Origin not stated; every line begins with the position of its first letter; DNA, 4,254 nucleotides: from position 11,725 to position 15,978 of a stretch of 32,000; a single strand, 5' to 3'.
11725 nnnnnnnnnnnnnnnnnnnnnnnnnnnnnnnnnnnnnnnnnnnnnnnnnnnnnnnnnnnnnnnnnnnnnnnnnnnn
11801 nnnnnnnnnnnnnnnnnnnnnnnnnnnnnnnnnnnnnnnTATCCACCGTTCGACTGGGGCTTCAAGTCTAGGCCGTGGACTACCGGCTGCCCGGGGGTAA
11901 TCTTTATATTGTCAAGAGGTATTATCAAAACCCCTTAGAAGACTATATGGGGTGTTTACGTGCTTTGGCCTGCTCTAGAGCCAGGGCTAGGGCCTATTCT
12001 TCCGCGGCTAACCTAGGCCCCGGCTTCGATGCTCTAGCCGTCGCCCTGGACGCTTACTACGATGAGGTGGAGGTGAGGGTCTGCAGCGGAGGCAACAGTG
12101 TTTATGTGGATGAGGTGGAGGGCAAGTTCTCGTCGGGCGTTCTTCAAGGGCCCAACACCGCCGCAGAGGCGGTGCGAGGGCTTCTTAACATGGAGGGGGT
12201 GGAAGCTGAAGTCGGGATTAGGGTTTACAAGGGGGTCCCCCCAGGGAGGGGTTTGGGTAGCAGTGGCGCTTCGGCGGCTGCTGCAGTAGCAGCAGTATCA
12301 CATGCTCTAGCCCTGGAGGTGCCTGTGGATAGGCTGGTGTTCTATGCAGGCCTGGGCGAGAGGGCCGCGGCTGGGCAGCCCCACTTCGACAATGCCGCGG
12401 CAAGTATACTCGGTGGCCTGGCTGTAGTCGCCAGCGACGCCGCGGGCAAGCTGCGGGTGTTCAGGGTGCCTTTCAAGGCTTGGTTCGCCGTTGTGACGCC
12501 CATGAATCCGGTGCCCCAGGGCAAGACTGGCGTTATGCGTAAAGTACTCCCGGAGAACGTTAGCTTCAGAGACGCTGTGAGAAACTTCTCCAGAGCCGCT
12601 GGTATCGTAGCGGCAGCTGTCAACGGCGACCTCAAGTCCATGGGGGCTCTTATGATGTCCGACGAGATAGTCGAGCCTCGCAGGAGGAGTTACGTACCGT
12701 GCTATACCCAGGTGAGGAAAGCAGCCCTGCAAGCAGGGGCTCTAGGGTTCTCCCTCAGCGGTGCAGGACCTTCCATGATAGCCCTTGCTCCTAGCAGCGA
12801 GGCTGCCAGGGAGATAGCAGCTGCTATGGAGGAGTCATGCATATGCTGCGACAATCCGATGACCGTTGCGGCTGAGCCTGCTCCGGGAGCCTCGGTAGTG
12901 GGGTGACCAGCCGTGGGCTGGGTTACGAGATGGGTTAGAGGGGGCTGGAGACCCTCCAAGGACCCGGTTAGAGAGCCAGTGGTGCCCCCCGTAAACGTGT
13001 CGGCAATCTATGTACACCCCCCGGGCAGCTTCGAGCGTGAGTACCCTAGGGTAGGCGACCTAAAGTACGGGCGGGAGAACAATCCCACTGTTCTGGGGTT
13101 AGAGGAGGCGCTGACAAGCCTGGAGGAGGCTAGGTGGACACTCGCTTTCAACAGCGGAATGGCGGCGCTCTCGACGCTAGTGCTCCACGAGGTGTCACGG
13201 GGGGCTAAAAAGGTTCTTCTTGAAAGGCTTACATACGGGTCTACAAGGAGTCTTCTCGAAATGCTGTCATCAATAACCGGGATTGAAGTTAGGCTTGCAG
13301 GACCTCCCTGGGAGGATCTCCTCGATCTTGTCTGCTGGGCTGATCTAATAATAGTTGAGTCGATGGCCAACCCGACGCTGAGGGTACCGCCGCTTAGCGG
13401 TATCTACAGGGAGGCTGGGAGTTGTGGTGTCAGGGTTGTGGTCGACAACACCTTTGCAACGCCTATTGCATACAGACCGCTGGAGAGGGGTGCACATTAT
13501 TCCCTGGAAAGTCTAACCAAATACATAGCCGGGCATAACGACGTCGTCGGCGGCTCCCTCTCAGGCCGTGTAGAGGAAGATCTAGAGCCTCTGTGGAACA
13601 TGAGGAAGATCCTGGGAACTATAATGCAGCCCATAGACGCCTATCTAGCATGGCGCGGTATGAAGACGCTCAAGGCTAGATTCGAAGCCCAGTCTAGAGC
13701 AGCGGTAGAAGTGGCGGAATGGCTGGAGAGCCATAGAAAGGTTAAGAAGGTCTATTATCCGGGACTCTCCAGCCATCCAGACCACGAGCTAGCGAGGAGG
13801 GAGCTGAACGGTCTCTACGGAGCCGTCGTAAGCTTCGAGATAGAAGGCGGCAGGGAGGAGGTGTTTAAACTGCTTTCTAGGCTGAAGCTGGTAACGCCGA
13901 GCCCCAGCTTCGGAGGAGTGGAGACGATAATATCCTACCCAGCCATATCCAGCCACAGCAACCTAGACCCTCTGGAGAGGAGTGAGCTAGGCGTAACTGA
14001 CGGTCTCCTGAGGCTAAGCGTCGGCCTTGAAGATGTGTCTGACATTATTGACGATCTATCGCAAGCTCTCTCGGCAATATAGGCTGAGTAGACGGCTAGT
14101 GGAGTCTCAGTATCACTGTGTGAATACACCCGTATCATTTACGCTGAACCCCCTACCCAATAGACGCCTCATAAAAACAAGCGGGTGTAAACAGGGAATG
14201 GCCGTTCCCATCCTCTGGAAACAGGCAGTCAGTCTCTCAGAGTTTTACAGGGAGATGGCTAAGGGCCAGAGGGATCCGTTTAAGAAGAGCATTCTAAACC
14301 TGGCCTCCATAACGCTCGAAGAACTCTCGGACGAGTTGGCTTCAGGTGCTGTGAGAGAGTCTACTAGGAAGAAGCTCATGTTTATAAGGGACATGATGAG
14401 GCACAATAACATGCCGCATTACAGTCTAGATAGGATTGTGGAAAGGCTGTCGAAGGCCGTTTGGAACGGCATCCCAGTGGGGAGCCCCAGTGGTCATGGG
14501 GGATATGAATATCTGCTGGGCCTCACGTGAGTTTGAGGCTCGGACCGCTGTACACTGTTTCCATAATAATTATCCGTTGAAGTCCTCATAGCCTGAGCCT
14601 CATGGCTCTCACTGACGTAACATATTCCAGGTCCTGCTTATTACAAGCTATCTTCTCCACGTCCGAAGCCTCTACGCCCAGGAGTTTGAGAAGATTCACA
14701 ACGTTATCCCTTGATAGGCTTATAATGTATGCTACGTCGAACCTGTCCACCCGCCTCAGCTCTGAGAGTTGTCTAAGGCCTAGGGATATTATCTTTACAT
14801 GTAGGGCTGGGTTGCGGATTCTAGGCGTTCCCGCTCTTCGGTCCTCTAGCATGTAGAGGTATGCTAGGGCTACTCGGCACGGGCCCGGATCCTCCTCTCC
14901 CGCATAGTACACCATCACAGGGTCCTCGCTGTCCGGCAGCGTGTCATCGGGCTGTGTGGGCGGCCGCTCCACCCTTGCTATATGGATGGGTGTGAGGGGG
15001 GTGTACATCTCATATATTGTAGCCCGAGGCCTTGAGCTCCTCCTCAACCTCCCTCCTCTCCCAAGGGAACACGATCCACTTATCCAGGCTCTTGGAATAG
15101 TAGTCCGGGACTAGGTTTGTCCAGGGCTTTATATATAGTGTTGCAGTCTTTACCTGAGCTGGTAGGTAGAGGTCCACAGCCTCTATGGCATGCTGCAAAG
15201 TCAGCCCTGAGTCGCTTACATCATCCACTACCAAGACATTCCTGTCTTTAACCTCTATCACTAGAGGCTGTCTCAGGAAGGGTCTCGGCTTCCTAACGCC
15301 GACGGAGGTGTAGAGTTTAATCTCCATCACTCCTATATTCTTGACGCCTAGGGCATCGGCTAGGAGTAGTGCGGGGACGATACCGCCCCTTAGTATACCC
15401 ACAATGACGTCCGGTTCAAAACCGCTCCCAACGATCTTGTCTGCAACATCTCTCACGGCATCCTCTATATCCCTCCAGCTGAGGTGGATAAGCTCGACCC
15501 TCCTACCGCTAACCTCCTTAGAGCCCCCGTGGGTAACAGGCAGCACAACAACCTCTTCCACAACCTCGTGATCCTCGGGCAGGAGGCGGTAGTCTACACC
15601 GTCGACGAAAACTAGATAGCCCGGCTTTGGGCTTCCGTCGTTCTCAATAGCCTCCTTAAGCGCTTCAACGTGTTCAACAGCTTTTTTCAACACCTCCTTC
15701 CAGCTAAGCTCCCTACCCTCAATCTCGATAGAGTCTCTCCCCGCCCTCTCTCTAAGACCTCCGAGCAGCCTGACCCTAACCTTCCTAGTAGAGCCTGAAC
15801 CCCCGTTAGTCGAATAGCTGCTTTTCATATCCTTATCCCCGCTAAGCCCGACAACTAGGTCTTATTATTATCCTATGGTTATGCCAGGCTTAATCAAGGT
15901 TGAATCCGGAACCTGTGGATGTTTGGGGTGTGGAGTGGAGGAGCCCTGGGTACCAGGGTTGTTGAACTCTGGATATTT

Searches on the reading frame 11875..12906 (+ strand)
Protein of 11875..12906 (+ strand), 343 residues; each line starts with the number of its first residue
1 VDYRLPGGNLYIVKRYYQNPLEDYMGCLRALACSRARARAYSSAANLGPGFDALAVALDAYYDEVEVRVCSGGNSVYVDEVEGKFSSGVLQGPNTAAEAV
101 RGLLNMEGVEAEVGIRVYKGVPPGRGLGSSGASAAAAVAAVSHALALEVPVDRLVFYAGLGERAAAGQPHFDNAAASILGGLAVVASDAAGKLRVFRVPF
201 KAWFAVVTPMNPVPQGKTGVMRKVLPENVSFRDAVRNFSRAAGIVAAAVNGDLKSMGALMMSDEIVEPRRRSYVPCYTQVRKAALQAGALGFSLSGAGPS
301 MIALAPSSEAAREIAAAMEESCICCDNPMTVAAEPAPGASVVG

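Call 5: search_protein_families(library=pfam, proteins=[window:11875-12906:+])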
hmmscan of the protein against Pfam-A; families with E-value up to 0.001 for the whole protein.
window:11875-12906:+ (343 aa): 2 families
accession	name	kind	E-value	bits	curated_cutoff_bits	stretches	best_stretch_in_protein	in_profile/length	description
PF00288.32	GHMP_kinases_N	-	4.4e-14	52.9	22.3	1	96-181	3-87/87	GHMP kinases N terminal domain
PF08544.19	GHMP_kinases_C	-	1.1e-13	51.8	21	1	245-322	2-83/85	GHMP kinases C terminal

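Call 7: search_protein_families(library=ncbifam, proteins=[window:11875-12906:+], max_evalue=0.00001)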
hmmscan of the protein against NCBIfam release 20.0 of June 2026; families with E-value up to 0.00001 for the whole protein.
window:11875-12906:+ (343 aa): 6 families
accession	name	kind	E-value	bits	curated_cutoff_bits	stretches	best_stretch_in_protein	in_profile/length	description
NF002288.1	PRK01212.1-4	equivalog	9.5e-73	244.9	194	1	37-322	1-282/303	homoserine kinase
TIGR00191.1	thrB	equivalog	2.1e-53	181.2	168.25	1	42-321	7-279/304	homoserine kinase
NF002870.0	PRK03188.1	equivalog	1.6e-15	56.6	286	1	238-342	205-305/310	4-(cytidine 5'-diphospho)-2-C-methyl-D-erythritol kinase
TIGR01920.1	Shik_kin_archae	equivalog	1.5e-13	50.8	126.85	1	80-318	37-257/266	shikimate kinase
TIGR00549.1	mevalon_kin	equivalog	1.7e-08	34.3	163.05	1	53-298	19-268/276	mevalonate kinase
NF003036.0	PRK03926.1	equivalog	3.6e-08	32.8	403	1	74-322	42-283/302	mevalonate kinase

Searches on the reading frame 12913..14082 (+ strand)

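Call 5: search_protein_families(library=pfam, proteins=[window:12913-14082:+])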
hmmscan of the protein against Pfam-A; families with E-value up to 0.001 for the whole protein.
window:12913-14082:+ (389 aa): 1 family
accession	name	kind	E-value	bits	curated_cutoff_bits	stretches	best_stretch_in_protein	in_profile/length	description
PF01053.26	Cys_Met_Meta_PP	-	3.7e-99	332.3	27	1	15-386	10-380/381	Cys/Met metabolism PLP-dependent enzyme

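Call 7: search_protein_families(library=ncbifam, proteins=[window:12913-14082:+], max_evalue=0.00001)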
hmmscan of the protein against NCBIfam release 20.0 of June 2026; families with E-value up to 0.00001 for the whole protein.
window:12913-14082:+ (389 aa): 43 families (the best 25 are shown)
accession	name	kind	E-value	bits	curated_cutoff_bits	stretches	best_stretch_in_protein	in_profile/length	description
NF006347.0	PRK08574.1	equivalog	1.9e-128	428.5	477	1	21-388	18-384/385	cystathionine gamma-synthase family protein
NF005047.0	PRK06460.1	equivalog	1.3e-93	313.9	501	1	43-388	30-374/376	hypothetical protein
NF006097.0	PRK08249.1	equivalog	4.5e-84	282.1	600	1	51-389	59-396/402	cystathionine gamma-synthase family protein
TIGR01328.1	met_gam_lyase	equivalog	7.5e-84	281.8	549.7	1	52-388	53-390/391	methionine gamma-lyase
NF005871.0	PRK07811.1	equivalog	5.8e-80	268.7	513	1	5-388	15-388/389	cystathionine gamma-synthase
TIGR02080.1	O_succ_thio_ly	equivalog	1.3e-78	264.4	504.55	1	16-389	15-382/382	cystathionine gamma-synthase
NF005758.0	PRK07582.1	equivalog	1.5e-78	264.1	440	1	19-388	23-370/372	cystathionine gamma-lyase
NF005695.0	PRK07503.1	equivalog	3.5e-77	259.8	666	1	2-388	9-396/403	methionine gamma-lyase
NF006003.0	PRK08133.1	equivalog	4.3e-75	252.9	522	1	51-387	59-395/396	O-succinylhomoserine sulfhydrylase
NF005810.0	PRK07671.1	equivalog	1.1e-74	251.7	594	1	50-386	42-376/377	bifunctional cystathionine gamma-lyase/homocysteine desulfhydrase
TIGR01325.1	O_suc_HS_sulf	equivalog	1.3e-74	251.1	510.05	1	49-386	45-380/380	O-succinylhomoserine sulfhydrylase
NF005976.0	PRK08064.1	equivalog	6e-74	249.3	627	1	44-389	40-383/390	cystathionine beta-lyase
NF004876.0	PRK06234.1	subfamily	2e-73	247.7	666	1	52-389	58-398/400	methionine gamma-lyase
NF005026.0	PRK06434.1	equivalog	4.6e-72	243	634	1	16-388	20-384/385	cystathionine gamma-lyase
NF005263.0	PRK06767.1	equivalog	2.1e-70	237.7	617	1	52-389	55-386/392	methionine gamma-lyase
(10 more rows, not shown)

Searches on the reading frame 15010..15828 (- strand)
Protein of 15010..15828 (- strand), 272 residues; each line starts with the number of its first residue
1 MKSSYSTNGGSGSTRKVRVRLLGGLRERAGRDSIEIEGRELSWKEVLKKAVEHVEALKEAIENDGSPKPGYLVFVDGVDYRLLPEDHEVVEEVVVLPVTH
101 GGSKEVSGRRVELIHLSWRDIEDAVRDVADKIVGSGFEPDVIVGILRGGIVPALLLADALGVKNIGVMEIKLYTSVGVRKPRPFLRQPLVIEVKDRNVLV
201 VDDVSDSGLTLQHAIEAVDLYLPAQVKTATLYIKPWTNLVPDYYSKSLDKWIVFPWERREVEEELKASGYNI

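Call 3: search_protein_families(library=pfam, proteins=[window:15010-15828:-])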
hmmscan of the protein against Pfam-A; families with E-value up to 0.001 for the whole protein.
window:15010-15828:- (272 aa): 1 family
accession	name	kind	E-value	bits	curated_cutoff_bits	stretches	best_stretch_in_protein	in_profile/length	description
PF00156.33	Pribosyltran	-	1.8e-25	89.5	26.3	1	118-257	8-152/158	Phosphoribosyl transferase domain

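Call 4: search_protein_families(library=ncbifam, proteins=[window:15010-15828:-])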
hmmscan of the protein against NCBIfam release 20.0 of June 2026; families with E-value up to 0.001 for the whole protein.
window:15010-15828:- (272 aa): 11 families
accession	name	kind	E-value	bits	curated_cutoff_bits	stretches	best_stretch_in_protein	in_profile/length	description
NF006613.0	PRK09177.1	equivalog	1.2e-18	67.2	138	1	112-258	8-146/159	xanthine phosphoribosyltransferase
TIGR01203.1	HGPRTase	equivalog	3.6e-12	46.4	150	1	117-235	4-125/167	hypoxanthine phosphoribosyltransferase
NF053661.1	Urm1_like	equivalog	2e-09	37.6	70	1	18-102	1-79/79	Urm1-like protein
NF006605.0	PRK09162.1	equivalog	3.2e-08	33.2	181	1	119-239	21-142/183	hypoxanthine-guanine phosphoribosyltransferase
NF003545.0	PRK05205.1-1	equivalog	5.2e-08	32.5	140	1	136-231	27-126/171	bifunctional pyr operon transcriptional regulator/uracil phosphoribosyltransferase PyrR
NF002620.0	PRK02277.1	subfamily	6.9e-08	32.4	115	1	127-219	71-165/201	orotate phosphoribosyltransferase-like protein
NF000014.2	tet_prtrans_34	exception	2.9e-06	27.2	345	1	116-257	7-140/154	xanthine phosphoribosyltransferase Tet(34)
TIGR01251.1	ribP_PPkin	subfamily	0.00027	19.9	113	1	184-218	199-233/309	ribose-phosphate diphosphokinase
TIGR01687.1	moaD_arch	subfamily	0.0005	20.5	49.5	0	17-102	1-88/88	MoaD family protein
NF003549.0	PRK05205.1-5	equivalog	0.00053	19.5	138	0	116-230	9-135/182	bifunctional pyr operon transcriptional regulator/uracil phosphoribosyltransferase PyrR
NF045507.1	transregGfcR_Halo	equivalog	0.00094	18.7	300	0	125-218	83-176/215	transcriptional regulator GfcR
